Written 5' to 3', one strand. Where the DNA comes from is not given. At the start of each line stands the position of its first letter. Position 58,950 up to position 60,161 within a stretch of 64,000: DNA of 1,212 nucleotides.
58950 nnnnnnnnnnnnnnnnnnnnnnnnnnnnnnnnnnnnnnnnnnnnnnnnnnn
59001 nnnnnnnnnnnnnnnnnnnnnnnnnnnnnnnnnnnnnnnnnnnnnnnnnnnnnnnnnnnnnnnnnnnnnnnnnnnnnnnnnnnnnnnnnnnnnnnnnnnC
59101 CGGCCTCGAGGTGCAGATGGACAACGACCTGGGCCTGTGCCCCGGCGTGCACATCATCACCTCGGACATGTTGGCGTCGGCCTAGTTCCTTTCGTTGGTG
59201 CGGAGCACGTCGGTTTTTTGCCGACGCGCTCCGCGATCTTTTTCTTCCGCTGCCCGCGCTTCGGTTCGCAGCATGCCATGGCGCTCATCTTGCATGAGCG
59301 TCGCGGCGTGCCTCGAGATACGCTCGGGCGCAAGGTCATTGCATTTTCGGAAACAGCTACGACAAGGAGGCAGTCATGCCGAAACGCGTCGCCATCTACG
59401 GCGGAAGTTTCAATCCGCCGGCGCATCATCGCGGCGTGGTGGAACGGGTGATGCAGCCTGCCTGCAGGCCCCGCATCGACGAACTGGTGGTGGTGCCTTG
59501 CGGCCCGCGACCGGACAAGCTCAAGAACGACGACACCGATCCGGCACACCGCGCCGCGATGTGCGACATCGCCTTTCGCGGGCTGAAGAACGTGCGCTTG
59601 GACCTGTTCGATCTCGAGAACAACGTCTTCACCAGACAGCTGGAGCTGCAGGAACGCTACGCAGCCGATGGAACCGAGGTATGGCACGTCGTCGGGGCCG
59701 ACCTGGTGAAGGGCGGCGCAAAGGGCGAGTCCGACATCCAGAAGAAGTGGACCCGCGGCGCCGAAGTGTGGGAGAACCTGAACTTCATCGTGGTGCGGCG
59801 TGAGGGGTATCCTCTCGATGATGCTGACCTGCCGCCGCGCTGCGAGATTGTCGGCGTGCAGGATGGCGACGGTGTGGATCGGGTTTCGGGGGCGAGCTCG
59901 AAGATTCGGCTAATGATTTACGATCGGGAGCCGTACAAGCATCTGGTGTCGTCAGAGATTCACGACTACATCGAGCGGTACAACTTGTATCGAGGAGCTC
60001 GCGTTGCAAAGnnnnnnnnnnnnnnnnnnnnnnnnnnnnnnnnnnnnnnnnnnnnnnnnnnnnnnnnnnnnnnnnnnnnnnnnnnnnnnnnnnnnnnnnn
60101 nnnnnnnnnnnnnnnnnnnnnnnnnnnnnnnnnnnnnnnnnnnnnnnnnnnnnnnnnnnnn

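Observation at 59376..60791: Single-polypeptide fusion of NaMN/NMN adenylyltransferase and NAD kinase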

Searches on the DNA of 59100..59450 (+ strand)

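Call 50: search_rna_families(source=window, start=59100, end=59450, threshold=evalue, max_evalue=10)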
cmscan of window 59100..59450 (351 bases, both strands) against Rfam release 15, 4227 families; matches with E-value up to 10: 5.
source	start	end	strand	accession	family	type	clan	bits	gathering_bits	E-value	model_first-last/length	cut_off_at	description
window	59407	59437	-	RF01342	CRISPR-DR32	Gene; CRISPR;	-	15.1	48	8.3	11-37/37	no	CRISPR RNA direct repeat element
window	59203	59232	+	RF00787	mir-288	Gene; miRNA;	-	14.5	60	7.9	1-96/96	no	mir-288 microRNA precursor family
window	59407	59427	-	RF01322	CRISPR-DR9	Gene; CRISPR;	-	13.9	45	3.5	1-37/37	no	CRISPR RNA direct repeat element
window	59394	59450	-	RF01533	TB10Cs4H3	Gene; snRNA; snoRNA; HACA-box;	-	13.6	45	6.4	11-67/67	5'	Trypanosomatid snoRNA TB10Cs4H3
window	59223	59296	-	RF00157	SNORD39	Gene; snRNA; snoRNA; CD-box;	CL00057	13.3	35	4.9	1-80/80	no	Small nucleolar RNA SNORD55/SNORD39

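Call 80: build_rna_model(alignment_id=A4)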
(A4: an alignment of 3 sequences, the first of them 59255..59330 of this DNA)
Model R1 built from alignment A4 (3 sequences, 84 columns); structure: RNAalifold consensus.
model positions 79; base pairs 29; branch points 0; effective number of sequences 2.24; information 0.717 bits per position. Calibrated on 0.2 Mb of random sequence (short: E-values are rough).
structure used (alignment columns):
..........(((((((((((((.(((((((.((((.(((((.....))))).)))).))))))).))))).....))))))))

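Call 81: search_with_rna_model(model_id=R1, sources=[window, L001, L002, L003, L004, L005, L006, L007, L008, L009, L010, L011, L012, L013, L014, L015, L016, L017, L018, L019, L020, L021, L022, L023, L024, L025, L026, L027, L028, L029, L030, L031, L032, L033, L034, L035, L036, L037, L038, L039, L040, L041, L042, L043, L044, L045, L046, L047, L048, L049, L050, L051, L052, L053, L054, L055, L056, L057, L058, L059, L060, L061, L062, L063, L064, L065, L066, L067, L068, L069, L070, L071, L072, L073, L074, L075, L076, L077, L078, L079, L080, L083, L085, L087, L088, L089], max_evalue=1)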
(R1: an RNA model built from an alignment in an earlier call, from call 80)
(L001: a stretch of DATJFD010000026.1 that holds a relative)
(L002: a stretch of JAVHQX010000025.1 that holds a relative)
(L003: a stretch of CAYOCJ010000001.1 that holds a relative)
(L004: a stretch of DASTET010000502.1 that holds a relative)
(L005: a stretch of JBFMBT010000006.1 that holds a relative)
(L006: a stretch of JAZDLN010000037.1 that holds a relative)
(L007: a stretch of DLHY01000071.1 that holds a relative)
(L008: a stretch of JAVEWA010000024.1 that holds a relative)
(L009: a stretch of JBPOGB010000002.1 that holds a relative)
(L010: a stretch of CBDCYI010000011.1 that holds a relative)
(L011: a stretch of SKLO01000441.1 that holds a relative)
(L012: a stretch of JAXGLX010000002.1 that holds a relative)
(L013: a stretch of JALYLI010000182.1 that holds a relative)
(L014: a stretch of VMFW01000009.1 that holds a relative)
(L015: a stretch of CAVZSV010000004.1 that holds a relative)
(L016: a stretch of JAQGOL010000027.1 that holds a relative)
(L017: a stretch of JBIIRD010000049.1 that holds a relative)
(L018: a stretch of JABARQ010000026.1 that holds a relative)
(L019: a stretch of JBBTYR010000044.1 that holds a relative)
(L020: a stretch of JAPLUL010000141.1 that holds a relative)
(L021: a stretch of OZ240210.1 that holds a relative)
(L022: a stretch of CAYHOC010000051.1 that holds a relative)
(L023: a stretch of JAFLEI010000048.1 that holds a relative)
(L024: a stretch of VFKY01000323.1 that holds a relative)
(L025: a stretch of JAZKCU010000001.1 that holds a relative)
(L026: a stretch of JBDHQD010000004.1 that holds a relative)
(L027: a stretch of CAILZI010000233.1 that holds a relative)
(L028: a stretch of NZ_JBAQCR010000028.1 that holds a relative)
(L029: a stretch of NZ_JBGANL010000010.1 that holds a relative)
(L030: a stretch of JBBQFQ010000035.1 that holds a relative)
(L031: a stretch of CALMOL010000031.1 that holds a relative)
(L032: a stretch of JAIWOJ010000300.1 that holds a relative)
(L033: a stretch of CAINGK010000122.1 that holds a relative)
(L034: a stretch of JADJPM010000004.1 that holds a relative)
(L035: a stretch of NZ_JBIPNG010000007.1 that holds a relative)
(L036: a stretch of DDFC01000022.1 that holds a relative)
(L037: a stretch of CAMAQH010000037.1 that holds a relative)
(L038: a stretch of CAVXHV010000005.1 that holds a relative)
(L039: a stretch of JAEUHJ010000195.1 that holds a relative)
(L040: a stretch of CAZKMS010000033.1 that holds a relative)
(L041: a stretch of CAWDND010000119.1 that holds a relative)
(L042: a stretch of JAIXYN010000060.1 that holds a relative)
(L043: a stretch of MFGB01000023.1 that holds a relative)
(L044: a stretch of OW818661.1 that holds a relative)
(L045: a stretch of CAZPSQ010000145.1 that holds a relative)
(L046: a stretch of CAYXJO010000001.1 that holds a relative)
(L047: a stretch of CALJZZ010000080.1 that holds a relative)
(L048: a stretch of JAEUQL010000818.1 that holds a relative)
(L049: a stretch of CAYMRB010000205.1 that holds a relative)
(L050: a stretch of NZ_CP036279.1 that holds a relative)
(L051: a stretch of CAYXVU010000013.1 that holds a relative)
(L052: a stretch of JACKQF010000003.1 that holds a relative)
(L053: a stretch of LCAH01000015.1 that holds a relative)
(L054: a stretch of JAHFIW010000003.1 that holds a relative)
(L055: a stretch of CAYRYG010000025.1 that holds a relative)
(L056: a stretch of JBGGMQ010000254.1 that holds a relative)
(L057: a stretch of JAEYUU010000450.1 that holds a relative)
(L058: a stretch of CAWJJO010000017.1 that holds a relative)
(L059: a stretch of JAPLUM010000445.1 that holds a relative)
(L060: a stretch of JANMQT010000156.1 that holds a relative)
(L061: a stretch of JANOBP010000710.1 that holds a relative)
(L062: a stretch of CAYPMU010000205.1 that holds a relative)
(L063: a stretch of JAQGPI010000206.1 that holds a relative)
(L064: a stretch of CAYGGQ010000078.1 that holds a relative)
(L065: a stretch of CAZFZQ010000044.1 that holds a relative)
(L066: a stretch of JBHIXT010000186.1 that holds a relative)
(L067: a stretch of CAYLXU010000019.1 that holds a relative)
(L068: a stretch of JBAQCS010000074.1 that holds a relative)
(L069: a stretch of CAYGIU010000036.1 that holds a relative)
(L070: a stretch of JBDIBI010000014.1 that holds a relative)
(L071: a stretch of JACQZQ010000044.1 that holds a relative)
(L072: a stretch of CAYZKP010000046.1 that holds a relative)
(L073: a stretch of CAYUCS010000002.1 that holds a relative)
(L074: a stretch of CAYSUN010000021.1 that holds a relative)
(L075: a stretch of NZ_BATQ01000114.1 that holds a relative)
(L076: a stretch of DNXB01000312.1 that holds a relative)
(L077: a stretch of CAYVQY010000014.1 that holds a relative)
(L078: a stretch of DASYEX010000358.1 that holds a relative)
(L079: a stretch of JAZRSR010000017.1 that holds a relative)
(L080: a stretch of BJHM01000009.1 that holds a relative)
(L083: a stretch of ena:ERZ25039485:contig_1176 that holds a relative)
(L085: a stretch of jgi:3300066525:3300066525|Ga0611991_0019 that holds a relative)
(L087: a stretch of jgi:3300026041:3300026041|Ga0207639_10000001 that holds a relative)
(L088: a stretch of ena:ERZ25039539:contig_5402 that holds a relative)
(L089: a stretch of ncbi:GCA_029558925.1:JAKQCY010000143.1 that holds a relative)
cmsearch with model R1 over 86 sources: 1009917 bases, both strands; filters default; matches with E-value up to 1: 10.
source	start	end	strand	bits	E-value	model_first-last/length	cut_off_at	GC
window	59252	59330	+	84.8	2e-20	1-79/79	no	0.68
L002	5872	5950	+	83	6.3e-20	1-79/79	no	0.75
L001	1210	1285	+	71.9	9.6e-17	1-79/79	no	0.71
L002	5887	5935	-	22.9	0.011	16-64/79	no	0.8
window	59255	59329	-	21.5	0.027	1-79/79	no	0.67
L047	2370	2438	+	20.2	0.065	1-79/79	no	0.72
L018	1178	1251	+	18.5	0.2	1-79/79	no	0.68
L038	2415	2492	+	17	0.54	1-79/79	no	0.63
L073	11715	11803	+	16.9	0.57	1-79/79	no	0.7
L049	11365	11444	+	16.3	0.82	1-79/79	no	0.77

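Call 83: search_with_rna_model(model_id=R1, sources=[L090, L091, L092, L093, L094, L095, L096, L097, L098, L099, L100, L101, L102, L103, L104, L105, L106, L107, L108, L109, L110, L111, L112, L113, L114, L115, L116, L117, L118, L119, L120, L121, L122, L123, L124, L125, L126, L127, L128, L129, L130, L131, L132, L133, L134, L135, L136, L137, L138, L139, L140, L141, L142, L143, L144, L145, L146, L147, L148, L149, L150, L151, L152, L153, L154, L155, L156, L157, L158, L159, L160, L161, L162, L163, L164, L165, L166, L167, L168, L169], max_evalue=0.01, make_alignment=true)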
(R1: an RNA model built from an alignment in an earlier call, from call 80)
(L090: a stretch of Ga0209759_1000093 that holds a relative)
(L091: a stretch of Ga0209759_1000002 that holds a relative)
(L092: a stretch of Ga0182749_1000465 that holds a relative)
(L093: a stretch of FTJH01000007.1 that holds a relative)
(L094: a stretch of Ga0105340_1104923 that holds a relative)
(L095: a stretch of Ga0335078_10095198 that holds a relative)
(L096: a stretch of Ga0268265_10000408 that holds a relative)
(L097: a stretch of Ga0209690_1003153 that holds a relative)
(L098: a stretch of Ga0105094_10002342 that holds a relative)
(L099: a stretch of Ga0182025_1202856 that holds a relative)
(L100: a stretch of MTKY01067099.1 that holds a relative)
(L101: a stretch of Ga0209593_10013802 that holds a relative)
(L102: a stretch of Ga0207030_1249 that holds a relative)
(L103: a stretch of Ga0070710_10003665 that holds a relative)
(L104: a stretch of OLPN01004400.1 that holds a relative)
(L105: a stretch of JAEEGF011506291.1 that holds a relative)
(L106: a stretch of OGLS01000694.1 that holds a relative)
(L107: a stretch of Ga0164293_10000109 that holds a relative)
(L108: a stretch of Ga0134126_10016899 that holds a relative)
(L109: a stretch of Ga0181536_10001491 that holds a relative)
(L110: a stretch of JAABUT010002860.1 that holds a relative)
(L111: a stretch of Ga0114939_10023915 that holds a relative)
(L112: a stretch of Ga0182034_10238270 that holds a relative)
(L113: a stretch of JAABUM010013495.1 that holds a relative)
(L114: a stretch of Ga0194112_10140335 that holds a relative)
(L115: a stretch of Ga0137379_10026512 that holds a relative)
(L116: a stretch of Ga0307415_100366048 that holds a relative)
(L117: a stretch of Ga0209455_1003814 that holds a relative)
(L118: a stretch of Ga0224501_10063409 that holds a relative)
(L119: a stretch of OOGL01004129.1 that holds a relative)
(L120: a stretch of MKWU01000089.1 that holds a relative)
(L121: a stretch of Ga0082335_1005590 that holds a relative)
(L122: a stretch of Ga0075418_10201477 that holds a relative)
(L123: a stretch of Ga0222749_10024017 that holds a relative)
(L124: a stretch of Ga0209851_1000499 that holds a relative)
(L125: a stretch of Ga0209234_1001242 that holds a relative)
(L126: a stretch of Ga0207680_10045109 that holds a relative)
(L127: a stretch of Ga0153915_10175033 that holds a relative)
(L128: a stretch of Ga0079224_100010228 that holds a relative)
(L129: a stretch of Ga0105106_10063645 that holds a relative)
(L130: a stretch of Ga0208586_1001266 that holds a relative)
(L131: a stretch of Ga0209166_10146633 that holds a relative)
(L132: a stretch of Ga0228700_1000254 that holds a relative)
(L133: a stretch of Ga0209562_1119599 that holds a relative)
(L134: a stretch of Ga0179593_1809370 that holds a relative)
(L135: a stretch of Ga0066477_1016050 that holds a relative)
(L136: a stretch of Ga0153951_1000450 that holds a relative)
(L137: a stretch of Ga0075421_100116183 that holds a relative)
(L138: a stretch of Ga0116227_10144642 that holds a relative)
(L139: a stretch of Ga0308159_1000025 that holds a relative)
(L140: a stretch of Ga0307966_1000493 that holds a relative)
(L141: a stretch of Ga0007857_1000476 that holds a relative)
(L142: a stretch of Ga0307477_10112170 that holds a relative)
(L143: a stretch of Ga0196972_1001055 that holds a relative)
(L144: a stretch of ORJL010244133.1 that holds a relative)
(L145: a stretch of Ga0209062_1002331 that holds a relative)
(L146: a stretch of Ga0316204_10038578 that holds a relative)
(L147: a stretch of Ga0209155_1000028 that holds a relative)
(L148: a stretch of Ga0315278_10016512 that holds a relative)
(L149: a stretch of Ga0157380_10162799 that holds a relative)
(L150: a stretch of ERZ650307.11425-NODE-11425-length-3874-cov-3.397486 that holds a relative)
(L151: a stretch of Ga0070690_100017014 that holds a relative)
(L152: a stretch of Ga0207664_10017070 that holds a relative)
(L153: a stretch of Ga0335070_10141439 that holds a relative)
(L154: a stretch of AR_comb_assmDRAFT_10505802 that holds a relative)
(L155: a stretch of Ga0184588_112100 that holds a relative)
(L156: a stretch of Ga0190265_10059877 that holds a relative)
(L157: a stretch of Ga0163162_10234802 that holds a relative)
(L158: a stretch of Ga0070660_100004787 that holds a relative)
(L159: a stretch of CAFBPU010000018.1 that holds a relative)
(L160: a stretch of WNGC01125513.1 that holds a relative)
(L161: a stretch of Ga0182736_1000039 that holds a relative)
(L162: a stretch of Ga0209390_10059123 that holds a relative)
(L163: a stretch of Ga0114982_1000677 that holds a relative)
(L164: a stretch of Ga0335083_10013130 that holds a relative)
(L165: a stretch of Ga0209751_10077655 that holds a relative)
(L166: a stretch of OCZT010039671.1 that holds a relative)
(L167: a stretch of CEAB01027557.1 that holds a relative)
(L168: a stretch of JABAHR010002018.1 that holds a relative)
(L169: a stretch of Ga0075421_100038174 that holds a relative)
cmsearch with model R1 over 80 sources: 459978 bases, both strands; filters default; matches with E-value up to 0.01: 0.
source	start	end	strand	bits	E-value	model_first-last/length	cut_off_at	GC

No alignment was stored: fewer than two matches.

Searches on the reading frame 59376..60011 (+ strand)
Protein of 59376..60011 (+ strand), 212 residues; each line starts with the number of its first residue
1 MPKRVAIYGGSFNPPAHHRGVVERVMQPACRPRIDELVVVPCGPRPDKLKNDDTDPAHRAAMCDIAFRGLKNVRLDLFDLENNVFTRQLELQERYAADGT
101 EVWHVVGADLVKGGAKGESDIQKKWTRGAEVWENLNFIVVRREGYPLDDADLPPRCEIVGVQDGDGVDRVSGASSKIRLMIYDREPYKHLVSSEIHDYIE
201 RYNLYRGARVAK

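Call 52: predict_structure(alignment_id=A2)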
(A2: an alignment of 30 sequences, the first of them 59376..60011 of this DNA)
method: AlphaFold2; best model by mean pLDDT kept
length: 212 residues; sequences in the alignment: 30
mean_pLDDT: 89.5   pTM: 0.87
mean pLDDT of the five models: 89.5, 89.4, 89.3, 88.7, 88.4
residues with pLDDT >= 90: 152; 70-90: 39; 50-70: 17; < 50: 4
segments of 3 or more residues with pLDDT < 50: 209-212
pLDDT, mean of each block of 10 residues (from residue 1): 95 89 93 97 82 82 97 97 94 94 96 97 97 98 88 95 56 81 91 95 76 40
secondary structure, 60 per line:
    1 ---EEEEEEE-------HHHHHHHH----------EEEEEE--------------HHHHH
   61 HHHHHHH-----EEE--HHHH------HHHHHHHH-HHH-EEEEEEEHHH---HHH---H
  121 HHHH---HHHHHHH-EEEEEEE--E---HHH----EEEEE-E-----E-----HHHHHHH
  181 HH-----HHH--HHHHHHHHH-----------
elements in order: E4-10 H18-25 E36-41 H56-67 E73-75 H78-81 H88-95 E101-107 H120-124 H128-134 E136-142 E156-160 H174-182 H193-201

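Call 55: fold_search(model_id=the predicted structure, library=pdb)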
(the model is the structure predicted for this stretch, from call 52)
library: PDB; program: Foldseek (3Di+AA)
matches with E <= 10: 1192; with E <= 0.001: 110
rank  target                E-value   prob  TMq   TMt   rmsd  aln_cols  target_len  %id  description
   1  8aih                  4.2e-14  1.00  0.71  0.81   3.7       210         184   22  Crystal Structure of Enterococcus faecium Nicotinate Nucleotide Adenylyltransferase at 1.9 Angstroms Resolution (released 2023-08-16)
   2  8aii                  5.7e-14  1.00  0.71  0.82   3.0       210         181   23  High Resolution Crystal Structure of Enterococcus faecium Nicotinate Nucleotide Adenylyltransferase Complexed with Adeni (released 2023-08-16)
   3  1kaq_A                6.1e-14  1.00  0.73  0.82   3.1       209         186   24  Structure of Bacillus subtilis Nicotinic Acid Mononucleotide Adenylyl Transferase (released 2002-07-12)
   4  9fyb_A                1.2e-13  1.00  0.72  0.82   3.0       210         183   22  Structural Insights into the NMN Complex of Nicotinate Nucleotide Adenylyltransferase from Enterococcus faecium via Co (released 2024-07-17)
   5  3mmx_D                2.2e-13  1.00  0.68  0.78   3.8       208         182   21  Bacillus anthracis NadD (baNadD) in complex with compound 1_02_3 (released 2010-07-28)
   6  2qtm_A                2.8e-13  1.00  0.73  0.81   3.4       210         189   22  Crystal Structure of Nicotinate Mononucleotide Adenylyltransferase (released 2008-07-15)
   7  3mla_B                5.3e-13  1.00  0.69  0.78   3.7       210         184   20  BaNadD in complex with inhibitor 1_02 (released 2010-07-28)
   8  3mmx_A                5.6e-13  1.00  0.67  0.78   3.9       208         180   20  Bacillus anthracis NadD (baNadD) in complex with compound 1_02_3 (released 2010-07-28)
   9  3mla_A                6.0e-13  1.00  0.71  0.79   3.5       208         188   22  BaNadD in complex with inhibitor 1_02 (released 2010-07-28)
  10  9fyb_B                8.2e-13  1.00  0.71  0.81   3.5       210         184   23  Structural Insights into the NMN Complex of Nicotinate Nucleotide Adenylyltransferase from Enterococcus faecium via Co (released 2024-07-17)
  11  3e27_D                9.4e-13  1.00  0.74  0.83   2.9       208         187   23  Nicotinic acid mononucleotide (NaMN) adenylyltransferase from Bacillus anthracis: product complex (released 2008-09-09)
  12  1kaq_E                9.4e-13  1.00  0.69  0.81   3.2       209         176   22  Structure of Bacillus subtilis Nicotinic Acid Mononucleotide Adenylyl Transferase (released 2002-07-12)
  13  3mmx_C                1.0e-12  1.00  0.68  0.79   3.8       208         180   20  Bacillus anthracis NadD (baNadD) in complex with compound 1_02_3 (released 2010-07-28)
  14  5deo_A                1.1e-12  1.00  0.70  0.78   3.5       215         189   20  Mycobacterium abscessus NadD in complex with nicotinic acid adenine dinucleotide (released 2016-08-24)
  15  3dv2_A                1.1e-12  1.00  0.72  0.80   3.3       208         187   22  Crystal Structure of nicotinic acid mononucleotide adenylyltransferase from Bacillus anthracis (released 2008-11-04)
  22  2h29_A                2.8e-12  1.00  0.74  0.83   2.9       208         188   21  Crystal structure of Nicotinic acid mononucleotide Adenylyltransferase from Staphylococcus aureus: product bound form  (released 2006-08-08)
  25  3e27_B                4.0e-12  1.00  0.74  0.83   3.0       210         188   23  Nicotinic acid mononucleotide (NaMN) adenylyltransferase from Bacillus anthracis: product complex (released 2008-09-09)
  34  3e27_A                1.4e-11  1.00  0.74  0.83   3.0       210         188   23  Nicotinic acid mononucleotide (NaMN) adenylyltransferase from Bacillus anthracis: product complex (released 2008-09-09)
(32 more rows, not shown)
